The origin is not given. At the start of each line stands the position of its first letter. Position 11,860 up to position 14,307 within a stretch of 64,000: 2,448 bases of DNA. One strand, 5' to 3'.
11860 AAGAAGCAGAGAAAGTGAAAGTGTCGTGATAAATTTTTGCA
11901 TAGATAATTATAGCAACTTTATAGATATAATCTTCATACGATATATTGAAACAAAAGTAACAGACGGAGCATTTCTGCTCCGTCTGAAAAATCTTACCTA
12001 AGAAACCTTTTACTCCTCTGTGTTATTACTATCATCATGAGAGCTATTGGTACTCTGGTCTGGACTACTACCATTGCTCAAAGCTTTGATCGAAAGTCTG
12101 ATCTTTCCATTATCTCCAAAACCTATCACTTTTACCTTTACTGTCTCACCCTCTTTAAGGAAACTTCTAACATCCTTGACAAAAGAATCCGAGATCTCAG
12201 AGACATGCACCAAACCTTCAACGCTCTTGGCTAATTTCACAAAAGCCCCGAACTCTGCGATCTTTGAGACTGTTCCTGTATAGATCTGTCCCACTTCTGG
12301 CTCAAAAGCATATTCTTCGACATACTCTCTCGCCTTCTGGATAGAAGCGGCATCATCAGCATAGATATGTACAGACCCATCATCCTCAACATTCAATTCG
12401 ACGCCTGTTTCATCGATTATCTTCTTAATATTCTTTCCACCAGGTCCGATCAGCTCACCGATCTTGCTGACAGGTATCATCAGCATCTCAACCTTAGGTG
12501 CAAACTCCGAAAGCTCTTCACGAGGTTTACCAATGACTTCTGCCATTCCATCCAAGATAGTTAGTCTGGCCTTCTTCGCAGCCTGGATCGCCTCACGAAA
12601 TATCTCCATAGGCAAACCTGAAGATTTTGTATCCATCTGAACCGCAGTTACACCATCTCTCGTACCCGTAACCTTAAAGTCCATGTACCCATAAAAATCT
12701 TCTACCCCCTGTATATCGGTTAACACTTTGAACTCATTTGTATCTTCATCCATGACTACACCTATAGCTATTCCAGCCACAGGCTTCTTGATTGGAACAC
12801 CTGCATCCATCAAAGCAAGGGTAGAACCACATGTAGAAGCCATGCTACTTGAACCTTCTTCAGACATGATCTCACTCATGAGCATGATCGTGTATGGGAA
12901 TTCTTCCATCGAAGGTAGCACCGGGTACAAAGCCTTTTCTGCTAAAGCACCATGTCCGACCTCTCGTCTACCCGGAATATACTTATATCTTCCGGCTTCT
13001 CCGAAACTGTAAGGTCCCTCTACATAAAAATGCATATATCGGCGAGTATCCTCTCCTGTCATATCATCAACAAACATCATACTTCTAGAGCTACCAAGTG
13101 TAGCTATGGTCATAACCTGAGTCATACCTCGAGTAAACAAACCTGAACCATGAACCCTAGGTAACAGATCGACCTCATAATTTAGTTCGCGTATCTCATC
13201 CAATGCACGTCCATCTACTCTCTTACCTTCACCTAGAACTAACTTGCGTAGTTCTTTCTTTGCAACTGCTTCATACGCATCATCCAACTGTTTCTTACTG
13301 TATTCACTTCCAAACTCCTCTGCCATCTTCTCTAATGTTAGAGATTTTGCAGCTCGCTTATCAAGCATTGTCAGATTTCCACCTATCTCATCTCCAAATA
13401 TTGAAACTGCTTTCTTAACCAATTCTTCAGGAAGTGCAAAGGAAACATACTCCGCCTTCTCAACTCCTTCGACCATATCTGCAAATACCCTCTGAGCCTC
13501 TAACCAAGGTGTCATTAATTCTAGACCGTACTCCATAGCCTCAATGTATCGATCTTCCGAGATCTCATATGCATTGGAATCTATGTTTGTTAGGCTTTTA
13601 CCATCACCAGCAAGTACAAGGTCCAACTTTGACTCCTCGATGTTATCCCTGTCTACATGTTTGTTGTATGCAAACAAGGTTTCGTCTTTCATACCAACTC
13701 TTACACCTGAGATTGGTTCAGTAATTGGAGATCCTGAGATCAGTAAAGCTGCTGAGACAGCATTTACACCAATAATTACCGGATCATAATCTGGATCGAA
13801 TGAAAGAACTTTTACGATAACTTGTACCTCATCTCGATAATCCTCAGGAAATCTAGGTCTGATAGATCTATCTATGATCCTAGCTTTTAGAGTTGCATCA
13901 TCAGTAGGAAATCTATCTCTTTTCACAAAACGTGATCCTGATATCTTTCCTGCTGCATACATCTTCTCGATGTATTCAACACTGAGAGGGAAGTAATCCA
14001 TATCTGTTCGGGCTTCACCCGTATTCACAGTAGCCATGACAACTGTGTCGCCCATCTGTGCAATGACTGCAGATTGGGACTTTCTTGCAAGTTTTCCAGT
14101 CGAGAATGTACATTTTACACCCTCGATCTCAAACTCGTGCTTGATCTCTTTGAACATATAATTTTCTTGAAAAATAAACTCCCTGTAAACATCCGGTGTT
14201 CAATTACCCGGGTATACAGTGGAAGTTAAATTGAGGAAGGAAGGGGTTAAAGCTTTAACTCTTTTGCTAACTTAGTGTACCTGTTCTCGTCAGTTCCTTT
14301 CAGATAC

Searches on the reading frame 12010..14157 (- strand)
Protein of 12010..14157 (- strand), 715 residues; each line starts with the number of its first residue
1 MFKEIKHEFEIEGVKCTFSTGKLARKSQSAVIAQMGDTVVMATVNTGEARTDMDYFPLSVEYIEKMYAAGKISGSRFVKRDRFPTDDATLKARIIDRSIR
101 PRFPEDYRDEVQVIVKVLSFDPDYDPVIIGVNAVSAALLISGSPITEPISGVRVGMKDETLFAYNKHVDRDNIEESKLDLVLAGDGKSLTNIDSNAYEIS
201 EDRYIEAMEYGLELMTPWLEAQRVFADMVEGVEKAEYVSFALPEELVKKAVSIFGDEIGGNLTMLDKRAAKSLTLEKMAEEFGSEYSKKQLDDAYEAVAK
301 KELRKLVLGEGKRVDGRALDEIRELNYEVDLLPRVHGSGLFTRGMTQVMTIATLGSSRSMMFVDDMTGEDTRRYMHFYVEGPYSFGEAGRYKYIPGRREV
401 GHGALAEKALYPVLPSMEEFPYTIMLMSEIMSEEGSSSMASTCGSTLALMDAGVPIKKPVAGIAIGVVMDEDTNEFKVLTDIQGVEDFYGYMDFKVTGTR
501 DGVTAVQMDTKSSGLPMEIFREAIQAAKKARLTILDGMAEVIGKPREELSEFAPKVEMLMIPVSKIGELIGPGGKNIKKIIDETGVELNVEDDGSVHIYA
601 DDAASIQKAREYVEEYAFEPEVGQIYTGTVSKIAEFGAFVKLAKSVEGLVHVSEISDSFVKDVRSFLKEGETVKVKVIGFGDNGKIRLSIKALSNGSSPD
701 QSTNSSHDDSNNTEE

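Call 49: search_protein_families(library=pfam, proteins=[window:12010-14157:-], max_evalue=0.001)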
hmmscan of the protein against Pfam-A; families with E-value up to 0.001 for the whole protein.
window:12010-14157:- (715 aa): 8 families
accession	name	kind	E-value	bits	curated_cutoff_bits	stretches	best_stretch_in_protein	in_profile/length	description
PF01138.27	RNase_PH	-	2.6e-40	138.3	25.5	2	17-144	6-130/130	3' exoribonuclease family, domain 1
PF00575.29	S1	-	7e-16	58.8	22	1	619-691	1-74/74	S1 RNA binding domain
PF00013.35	KH_1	-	1.4e-12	47.6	21.5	1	557-615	3-66/66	KH domain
PF03725.20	RNase_PH_C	-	1.8e-11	44.2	20.8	1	459-530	2-67/67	3' exoribonuclease family, domain 2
PF03726.19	PNPase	-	8.8e-06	26.6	24.6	1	272-317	35-80/81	Polyribonucleotide nucleotidyltransferase, RNA binding domain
PF23459.1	S1_RRP5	-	1.8e-05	25.6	27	1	623-680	4-61/72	RRP5 S1 domain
PF22675.2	KH-I_KHDC4-BBP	-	2.1e-05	24.7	30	1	566-600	8-42/76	KHDC4/BBP-like, KH-domain type I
PF24685.1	OB_RRP5_4th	-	0.00054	20.4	31.5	0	621-680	7-71/92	RRP5 OB-fold domain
